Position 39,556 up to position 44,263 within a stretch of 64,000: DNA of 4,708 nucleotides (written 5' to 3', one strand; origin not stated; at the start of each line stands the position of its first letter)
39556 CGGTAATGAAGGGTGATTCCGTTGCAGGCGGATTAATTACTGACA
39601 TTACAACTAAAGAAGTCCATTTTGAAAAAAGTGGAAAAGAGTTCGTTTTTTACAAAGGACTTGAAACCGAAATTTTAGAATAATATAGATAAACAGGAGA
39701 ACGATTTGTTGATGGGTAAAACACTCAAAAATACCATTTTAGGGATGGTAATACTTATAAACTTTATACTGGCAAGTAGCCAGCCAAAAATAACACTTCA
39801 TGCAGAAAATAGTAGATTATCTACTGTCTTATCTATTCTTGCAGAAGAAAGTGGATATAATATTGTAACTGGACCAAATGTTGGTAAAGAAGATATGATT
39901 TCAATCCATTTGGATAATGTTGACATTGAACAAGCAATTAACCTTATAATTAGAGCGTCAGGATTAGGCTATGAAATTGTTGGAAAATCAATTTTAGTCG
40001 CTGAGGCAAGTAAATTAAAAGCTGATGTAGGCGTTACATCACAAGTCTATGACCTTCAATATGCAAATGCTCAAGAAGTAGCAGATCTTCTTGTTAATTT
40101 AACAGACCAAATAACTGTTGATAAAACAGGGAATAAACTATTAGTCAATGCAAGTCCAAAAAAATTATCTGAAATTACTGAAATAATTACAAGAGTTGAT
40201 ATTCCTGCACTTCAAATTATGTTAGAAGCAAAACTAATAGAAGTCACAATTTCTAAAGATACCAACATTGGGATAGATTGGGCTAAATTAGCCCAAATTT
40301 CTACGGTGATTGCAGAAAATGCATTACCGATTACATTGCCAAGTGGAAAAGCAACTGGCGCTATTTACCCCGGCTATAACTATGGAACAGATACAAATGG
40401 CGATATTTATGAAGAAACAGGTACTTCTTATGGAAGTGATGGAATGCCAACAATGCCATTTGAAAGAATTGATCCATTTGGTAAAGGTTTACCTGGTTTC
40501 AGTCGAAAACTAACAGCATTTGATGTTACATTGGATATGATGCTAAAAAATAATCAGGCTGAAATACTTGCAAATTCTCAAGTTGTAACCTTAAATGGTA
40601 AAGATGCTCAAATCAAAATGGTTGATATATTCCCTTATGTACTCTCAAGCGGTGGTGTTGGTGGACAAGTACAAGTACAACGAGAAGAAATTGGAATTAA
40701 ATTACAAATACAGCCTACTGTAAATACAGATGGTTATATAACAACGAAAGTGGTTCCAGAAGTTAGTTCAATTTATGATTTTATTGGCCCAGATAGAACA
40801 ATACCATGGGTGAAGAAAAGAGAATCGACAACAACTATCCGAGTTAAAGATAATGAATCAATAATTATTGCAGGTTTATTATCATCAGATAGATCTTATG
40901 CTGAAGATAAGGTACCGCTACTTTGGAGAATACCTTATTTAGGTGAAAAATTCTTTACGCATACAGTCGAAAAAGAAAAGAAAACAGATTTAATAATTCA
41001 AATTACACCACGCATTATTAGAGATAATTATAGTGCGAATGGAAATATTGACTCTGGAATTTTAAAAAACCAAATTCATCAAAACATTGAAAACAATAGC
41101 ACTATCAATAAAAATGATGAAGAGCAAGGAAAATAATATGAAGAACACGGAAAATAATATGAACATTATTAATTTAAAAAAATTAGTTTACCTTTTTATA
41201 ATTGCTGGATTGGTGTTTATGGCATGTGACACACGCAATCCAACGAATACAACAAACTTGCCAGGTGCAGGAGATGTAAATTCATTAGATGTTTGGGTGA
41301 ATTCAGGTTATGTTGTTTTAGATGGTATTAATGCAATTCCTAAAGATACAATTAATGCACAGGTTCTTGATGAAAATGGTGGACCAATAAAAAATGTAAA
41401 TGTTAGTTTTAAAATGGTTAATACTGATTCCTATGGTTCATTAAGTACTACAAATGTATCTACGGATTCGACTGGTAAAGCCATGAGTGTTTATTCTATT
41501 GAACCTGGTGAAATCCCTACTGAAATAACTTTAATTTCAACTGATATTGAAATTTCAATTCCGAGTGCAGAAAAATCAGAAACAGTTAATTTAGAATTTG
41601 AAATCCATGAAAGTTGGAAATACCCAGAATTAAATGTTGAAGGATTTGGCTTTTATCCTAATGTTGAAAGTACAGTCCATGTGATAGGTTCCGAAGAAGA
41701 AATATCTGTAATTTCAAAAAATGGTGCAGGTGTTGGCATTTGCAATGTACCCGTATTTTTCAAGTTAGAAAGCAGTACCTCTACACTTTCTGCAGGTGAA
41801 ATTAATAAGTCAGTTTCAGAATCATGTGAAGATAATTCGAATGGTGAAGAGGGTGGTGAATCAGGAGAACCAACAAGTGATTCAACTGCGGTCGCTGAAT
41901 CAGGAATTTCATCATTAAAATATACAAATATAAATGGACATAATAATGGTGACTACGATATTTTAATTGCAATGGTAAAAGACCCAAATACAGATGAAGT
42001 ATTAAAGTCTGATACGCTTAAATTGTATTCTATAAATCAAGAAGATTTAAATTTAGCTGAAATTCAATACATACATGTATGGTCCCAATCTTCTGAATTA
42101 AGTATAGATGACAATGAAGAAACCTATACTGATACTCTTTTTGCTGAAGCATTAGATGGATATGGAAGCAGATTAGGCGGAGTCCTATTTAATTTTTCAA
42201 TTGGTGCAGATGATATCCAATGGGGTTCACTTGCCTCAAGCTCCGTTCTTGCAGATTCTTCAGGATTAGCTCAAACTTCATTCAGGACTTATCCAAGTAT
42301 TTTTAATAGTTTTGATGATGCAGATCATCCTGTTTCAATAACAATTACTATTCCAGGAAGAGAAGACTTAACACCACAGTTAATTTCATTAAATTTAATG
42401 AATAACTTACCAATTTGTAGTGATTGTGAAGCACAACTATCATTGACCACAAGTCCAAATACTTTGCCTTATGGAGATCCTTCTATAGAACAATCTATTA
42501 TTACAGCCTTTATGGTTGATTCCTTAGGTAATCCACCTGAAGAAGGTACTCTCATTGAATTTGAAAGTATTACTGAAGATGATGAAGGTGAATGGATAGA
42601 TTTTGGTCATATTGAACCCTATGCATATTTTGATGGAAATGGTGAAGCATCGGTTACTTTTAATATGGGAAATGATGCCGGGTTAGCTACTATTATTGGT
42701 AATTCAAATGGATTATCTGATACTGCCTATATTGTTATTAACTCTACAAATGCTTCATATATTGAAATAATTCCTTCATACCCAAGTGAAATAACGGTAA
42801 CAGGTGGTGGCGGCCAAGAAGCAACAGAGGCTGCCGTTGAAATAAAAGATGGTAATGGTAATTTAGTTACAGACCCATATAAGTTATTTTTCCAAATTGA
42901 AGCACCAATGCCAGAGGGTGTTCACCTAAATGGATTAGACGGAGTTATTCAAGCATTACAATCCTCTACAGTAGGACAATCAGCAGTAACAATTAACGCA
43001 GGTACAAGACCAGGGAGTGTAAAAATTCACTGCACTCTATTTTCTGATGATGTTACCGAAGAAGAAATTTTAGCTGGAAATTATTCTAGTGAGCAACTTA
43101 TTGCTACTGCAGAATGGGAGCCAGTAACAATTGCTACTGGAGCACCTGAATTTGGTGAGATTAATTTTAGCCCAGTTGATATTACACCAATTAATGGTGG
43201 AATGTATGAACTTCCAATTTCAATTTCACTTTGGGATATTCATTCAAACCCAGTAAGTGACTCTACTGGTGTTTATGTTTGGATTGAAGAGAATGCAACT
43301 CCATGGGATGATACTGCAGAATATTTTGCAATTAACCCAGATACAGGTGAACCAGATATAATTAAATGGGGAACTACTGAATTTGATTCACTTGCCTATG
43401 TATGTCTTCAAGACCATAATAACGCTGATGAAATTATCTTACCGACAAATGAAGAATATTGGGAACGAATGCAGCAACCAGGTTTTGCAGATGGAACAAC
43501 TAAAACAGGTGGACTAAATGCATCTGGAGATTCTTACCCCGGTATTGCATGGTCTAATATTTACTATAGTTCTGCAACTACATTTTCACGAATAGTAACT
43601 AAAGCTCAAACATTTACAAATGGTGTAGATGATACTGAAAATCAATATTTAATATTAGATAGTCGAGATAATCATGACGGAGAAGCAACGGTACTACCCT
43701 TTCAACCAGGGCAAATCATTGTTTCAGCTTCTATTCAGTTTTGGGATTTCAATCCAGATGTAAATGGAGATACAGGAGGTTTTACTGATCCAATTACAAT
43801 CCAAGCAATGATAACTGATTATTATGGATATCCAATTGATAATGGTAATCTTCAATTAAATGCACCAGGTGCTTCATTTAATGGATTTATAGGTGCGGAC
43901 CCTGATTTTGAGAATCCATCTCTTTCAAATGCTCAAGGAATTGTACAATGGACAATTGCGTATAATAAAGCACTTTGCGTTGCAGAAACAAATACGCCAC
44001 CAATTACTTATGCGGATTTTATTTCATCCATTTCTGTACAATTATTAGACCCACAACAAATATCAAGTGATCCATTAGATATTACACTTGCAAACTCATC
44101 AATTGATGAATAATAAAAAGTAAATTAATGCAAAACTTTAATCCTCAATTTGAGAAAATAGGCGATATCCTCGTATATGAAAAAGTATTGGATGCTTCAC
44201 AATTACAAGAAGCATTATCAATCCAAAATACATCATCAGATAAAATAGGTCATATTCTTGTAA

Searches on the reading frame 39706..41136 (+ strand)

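Call 65: search_protein_families(library=pfam, proteins=[window:39706-41136:+], max_evalue=0.00001)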
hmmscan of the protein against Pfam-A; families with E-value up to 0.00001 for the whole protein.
window:39706-41136:+ (476 aa): 3 families
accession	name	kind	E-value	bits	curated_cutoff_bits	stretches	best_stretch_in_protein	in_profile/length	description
PF00263.26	Secretin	-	2.2e-37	128.7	27.5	1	281-439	4-169/169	Bacterial type II and III secretion system protein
PF07660.19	STN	-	3.8e-09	36.6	28.4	1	51-98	1-49/52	Secretin and TonB N terminus short domain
PF03958.22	Secretin_N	-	3.2e-08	34.1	28.2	1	112-170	1-69/69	Bacterial type II/III secretion system short domain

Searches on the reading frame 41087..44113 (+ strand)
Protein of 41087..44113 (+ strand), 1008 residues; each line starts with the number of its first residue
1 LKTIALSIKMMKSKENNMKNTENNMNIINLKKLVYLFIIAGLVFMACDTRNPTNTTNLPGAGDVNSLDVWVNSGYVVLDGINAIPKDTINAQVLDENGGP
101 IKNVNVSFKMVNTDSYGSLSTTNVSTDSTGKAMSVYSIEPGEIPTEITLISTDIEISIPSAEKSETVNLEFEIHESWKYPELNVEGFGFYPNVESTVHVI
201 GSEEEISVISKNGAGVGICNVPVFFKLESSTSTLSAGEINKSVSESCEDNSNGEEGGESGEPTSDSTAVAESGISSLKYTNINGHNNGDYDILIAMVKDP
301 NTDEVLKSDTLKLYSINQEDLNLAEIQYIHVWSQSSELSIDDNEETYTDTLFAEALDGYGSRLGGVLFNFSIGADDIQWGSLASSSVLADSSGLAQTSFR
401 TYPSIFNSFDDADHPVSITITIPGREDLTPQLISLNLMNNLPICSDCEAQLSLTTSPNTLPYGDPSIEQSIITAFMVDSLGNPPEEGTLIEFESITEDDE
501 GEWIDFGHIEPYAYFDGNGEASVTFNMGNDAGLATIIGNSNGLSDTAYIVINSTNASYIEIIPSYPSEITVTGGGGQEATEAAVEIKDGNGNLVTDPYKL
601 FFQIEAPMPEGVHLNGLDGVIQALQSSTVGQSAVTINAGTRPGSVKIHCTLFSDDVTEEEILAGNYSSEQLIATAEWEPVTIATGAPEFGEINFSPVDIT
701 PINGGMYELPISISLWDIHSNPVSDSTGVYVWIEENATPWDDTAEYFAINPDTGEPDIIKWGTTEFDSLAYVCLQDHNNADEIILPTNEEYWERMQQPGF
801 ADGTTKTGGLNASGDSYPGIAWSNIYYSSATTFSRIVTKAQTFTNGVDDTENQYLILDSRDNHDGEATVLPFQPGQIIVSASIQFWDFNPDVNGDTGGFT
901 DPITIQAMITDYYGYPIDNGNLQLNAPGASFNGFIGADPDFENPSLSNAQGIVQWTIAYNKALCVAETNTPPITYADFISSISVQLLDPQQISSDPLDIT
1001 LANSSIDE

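Call 65: search_protein_families(library=pfam, proteins=[window:41087-44113:+], max_evalue=0.00001)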
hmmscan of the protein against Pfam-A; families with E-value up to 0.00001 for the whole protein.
window:41087-44113:+ (1008 aa): 1 family
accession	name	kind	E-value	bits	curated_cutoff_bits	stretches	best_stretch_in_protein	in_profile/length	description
PF02369.22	Big_1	-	1.5e-09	38.2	34.9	0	86-133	18-63/93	Bacterial Ig-like domain (group 1)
